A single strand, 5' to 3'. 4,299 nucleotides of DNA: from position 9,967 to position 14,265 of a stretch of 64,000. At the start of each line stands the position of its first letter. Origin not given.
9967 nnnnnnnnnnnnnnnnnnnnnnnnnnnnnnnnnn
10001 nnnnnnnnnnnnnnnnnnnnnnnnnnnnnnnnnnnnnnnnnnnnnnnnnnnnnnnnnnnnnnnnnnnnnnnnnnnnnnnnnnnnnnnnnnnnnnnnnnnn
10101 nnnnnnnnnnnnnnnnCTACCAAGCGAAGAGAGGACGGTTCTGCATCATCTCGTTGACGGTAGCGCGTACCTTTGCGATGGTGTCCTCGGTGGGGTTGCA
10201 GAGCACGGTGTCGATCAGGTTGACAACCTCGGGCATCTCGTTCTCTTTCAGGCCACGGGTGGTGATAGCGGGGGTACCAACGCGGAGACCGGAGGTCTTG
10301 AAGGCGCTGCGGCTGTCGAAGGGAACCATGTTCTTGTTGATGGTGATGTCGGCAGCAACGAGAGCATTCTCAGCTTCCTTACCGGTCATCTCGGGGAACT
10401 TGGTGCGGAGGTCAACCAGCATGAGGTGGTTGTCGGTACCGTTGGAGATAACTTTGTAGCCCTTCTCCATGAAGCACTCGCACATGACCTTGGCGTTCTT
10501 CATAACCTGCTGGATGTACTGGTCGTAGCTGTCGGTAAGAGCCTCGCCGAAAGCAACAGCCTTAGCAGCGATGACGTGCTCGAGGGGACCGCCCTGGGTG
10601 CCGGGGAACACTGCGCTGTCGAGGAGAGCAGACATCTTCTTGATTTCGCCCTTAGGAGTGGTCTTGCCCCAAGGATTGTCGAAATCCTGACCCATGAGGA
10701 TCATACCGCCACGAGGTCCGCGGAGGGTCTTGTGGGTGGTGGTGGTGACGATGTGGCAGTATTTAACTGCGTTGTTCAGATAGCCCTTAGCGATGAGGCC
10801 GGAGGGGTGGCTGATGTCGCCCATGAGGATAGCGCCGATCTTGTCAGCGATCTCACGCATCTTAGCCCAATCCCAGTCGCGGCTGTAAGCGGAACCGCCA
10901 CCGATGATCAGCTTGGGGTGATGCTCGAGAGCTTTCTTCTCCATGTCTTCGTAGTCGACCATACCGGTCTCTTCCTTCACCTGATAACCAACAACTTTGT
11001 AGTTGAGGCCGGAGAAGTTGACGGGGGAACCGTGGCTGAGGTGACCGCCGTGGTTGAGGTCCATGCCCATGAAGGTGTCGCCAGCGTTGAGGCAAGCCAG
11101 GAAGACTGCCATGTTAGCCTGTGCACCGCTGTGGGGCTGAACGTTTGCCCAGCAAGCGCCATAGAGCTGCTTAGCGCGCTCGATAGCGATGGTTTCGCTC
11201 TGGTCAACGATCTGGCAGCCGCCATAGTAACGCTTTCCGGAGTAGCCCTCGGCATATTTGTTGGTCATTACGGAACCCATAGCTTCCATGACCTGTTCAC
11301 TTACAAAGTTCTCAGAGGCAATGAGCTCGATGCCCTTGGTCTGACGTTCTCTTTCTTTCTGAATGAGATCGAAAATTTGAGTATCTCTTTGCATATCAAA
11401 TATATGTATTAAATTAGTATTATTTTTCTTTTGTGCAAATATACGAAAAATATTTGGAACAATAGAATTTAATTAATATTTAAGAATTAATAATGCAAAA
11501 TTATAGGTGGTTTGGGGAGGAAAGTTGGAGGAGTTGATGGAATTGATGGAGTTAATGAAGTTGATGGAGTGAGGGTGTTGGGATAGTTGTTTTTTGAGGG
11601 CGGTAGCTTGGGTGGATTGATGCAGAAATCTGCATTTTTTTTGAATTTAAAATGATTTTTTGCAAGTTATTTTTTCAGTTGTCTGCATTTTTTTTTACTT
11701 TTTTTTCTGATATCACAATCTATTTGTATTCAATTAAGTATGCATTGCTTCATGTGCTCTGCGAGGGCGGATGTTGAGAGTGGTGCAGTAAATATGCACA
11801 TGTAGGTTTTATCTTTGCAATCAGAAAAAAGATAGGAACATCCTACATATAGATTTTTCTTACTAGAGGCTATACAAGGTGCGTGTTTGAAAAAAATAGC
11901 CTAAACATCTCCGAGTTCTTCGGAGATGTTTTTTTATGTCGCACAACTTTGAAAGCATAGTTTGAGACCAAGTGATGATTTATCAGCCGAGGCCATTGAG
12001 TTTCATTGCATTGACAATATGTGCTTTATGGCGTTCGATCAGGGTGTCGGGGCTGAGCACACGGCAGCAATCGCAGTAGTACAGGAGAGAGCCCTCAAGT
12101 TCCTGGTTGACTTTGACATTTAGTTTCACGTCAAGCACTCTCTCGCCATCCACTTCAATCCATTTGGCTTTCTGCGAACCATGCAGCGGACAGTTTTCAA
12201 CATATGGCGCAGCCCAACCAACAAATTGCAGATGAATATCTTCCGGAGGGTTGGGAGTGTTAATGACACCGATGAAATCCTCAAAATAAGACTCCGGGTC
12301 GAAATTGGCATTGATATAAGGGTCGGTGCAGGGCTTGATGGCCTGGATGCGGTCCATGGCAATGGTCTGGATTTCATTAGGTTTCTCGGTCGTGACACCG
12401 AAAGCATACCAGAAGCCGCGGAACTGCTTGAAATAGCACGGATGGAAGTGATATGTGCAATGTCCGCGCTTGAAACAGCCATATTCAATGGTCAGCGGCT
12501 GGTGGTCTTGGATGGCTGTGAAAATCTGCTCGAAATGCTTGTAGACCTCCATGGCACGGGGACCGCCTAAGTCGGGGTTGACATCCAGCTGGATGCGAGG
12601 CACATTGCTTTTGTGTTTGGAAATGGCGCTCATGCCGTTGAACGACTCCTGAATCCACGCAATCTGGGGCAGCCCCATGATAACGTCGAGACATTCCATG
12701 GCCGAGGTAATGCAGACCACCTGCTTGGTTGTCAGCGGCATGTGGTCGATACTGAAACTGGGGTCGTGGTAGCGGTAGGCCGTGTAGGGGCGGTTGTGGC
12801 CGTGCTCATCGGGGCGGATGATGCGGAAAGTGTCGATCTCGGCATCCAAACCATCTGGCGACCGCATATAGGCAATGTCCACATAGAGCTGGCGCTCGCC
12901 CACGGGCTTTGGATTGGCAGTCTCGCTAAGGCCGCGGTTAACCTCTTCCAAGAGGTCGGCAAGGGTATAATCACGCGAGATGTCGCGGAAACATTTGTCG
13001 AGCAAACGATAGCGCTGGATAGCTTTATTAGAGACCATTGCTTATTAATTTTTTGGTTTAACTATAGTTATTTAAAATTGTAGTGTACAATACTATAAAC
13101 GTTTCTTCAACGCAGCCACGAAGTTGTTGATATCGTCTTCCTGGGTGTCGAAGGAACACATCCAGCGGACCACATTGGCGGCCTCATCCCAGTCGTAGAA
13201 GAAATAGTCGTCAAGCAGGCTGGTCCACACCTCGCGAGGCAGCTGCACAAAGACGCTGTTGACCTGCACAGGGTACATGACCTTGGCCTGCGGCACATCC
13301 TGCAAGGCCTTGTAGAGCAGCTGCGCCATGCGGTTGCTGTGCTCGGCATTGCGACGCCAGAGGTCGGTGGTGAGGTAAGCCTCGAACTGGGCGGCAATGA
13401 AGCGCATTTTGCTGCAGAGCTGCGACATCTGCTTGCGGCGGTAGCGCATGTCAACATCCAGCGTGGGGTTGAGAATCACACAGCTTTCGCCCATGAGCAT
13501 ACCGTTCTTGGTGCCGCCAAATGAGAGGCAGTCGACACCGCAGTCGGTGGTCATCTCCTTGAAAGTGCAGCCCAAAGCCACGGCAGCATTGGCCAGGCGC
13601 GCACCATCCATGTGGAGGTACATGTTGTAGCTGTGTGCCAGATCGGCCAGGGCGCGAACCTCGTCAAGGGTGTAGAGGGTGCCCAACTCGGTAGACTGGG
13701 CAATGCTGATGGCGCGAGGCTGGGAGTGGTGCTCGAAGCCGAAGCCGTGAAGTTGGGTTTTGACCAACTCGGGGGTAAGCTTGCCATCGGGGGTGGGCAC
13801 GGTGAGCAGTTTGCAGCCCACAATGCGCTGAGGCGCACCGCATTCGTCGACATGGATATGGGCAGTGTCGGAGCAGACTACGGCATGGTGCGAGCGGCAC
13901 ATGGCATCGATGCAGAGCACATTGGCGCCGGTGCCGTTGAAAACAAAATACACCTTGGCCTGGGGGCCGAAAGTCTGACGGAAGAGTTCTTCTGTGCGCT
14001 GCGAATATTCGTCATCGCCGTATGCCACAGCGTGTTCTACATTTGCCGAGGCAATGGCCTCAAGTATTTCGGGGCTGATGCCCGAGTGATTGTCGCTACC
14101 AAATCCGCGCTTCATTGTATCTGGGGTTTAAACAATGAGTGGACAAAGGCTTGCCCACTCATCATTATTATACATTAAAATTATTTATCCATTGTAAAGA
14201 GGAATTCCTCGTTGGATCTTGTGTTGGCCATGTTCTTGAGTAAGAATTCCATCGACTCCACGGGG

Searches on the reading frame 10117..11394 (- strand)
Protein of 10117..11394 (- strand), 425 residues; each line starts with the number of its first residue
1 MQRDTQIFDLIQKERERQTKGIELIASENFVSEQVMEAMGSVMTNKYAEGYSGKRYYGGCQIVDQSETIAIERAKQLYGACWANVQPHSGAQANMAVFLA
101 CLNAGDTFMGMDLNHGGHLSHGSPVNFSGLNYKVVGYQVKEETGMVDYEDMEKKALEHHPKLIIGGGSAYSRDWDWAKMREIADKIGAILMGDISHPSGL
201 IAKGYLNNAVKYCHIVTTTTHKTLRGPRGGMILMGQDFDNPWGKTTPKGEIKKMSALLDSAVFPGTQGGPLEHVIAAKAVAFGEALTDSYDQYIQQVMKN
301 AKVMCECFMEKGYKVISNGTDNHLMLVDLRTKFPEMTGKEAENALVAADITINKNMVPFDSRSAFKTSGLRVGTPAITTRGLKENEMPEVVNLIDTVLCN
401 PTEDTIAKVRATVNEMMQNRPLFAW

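Call 6: search_protein_families(library=pfam, proteins=[window:10117-11394:-])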
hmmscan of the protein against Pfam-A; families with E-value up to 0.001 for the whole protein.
window:10117-11394:- (425 aa): 2 families
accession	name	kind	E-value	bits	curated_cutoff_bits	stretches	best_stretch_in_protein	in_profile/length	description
PF00464.25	SHMT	-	2.3e-164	547.2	27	1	2-394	3-399/399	Serine hydroxymethyltransferase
PF00155.27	Aminotran_1_2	-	0.0009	19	19.7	0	83-380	67-352/361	Aminotransferase class I and II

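Call 47: list_cluster_members(proteins=[P0001, window:10117-11394:-])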
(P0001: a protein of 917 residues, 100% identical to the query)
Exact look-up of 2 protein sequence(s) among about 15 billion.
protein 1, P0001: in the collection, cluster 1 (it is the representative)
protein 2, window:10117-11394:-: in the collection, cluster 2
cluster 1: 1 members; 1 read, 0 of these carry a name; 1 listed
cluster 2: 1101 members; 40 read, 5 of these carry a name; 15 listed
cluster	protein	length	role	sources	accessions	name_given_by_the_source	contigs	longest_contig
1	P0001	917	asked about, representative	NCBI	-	-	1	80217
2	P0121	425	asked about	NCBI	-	-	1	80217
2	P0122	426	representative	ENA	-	-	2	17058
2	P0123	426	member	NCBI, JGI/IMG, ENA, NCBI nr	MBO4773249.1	MAG: serine hydroxymethyltransferase [Bacteroidales bacterium] | glycine hydroxymethyltransferase | serine hydroxymethyltransferase [Bacteroidales bacterium]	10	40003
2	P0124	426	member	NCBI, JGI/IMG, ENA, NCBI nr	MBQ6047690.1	MAG: serine hydroxymethyltransferase [Bacteroidales bacterium] | glycine hydroxymethyltransferase | serine hydroxymethyltransferase [Bacteroidales bacterium]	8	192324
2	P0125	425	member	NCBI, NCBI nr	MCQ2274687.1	MAG: serine hydroxymethyltransferase [Bacteroidales bacterium] | serine hydroxymethyltransferase [Bacteroidales bacterium]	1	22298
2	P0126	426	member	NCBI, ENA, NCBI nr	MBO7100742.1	MAG: serine hydroxymethyltransferase [Bacteroidales bacterium] | serine hydroxymethyltransferase [Bacteroidales bacterium]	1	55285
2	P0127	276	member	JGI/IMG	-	glycine hydroxymethyltransferase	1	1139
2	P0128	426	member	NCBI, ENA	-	-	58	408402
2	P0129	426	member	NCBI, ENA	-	-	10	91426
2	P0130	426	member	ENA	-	-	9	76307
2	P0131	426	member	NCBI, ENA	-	-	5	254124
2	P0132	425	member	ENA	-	-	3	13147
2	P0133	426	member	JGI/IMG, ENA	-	-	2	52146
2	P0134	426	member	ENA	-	-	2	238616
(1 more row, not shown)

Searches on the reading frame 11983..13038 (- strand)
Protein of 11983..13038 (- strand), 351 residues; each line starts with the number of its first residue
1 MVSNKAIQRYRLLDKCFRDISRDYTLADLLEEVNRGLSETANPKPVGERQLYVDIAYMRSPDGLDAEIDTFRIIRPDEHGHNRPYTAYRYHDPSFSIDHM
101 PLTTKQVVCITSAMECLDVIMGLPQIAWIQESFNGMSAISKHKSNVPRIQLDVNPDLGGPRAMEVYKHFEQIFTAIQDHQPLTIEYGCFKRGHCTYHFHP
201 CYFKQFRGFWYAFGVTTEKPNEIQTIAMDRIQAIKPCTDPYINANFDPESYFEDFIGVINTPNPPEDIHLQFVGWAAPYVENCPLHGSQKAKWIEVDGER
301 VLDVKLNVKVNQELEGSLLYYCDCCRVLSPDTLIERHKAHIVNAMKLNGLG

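Call 6: search_protein_families(library=pfam, proteins=[window:11983-13038:-])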
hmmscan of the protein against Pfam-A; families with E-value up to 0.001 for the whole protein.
window:11983-13038:- (351 aa): 1 family
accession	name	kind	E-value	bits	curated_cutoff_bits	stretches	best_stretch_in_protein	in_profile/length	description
PF13280.12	WYL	-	8.7e-07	29.3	21.8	1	168-235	2-69/70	WYL domain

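Call 13: search_protein_families(library=padloc, proteins=[window:11983-13038:-])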
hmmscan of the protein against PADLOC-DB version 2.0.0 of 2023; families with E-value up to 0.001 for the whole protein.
window:11983-13038:- (351 aa): 3 families
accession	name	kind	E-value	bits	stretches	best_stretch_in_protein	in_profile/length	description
PDLC01652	WYL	-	1.1e-20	72.6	1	166-341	17-158/162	"CAS-I,CAS-II,CAS-III,CAS-IV,CAS-V,CAS-VI; associated_signaling"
PDLC01457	WYL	-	3.4e-09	34.6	1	45-332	29-228/229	"CAS-I,CAS-II,CAS-III,CAS-IV,CAS-V,CAS-VI; associated_signaling"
PDLC01766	Cas3c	-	1.4e-08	31.4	1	166-349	134-317/1009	-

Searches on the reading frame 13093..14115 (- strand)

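Call 6: search_protein_families(library=pfam, proteins=[window:13093-14115:-])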
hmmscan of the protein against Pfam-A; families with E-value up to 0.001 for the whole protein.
window:13093-14115:- (340 aa): 1 family
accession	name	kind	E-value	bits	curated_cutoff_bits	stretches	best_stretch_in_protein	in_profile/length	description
PF01212.27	Beta_elim_lyase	-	2.3e-55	188.4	27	1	5-292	2-285/288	Beta-eliminating lyase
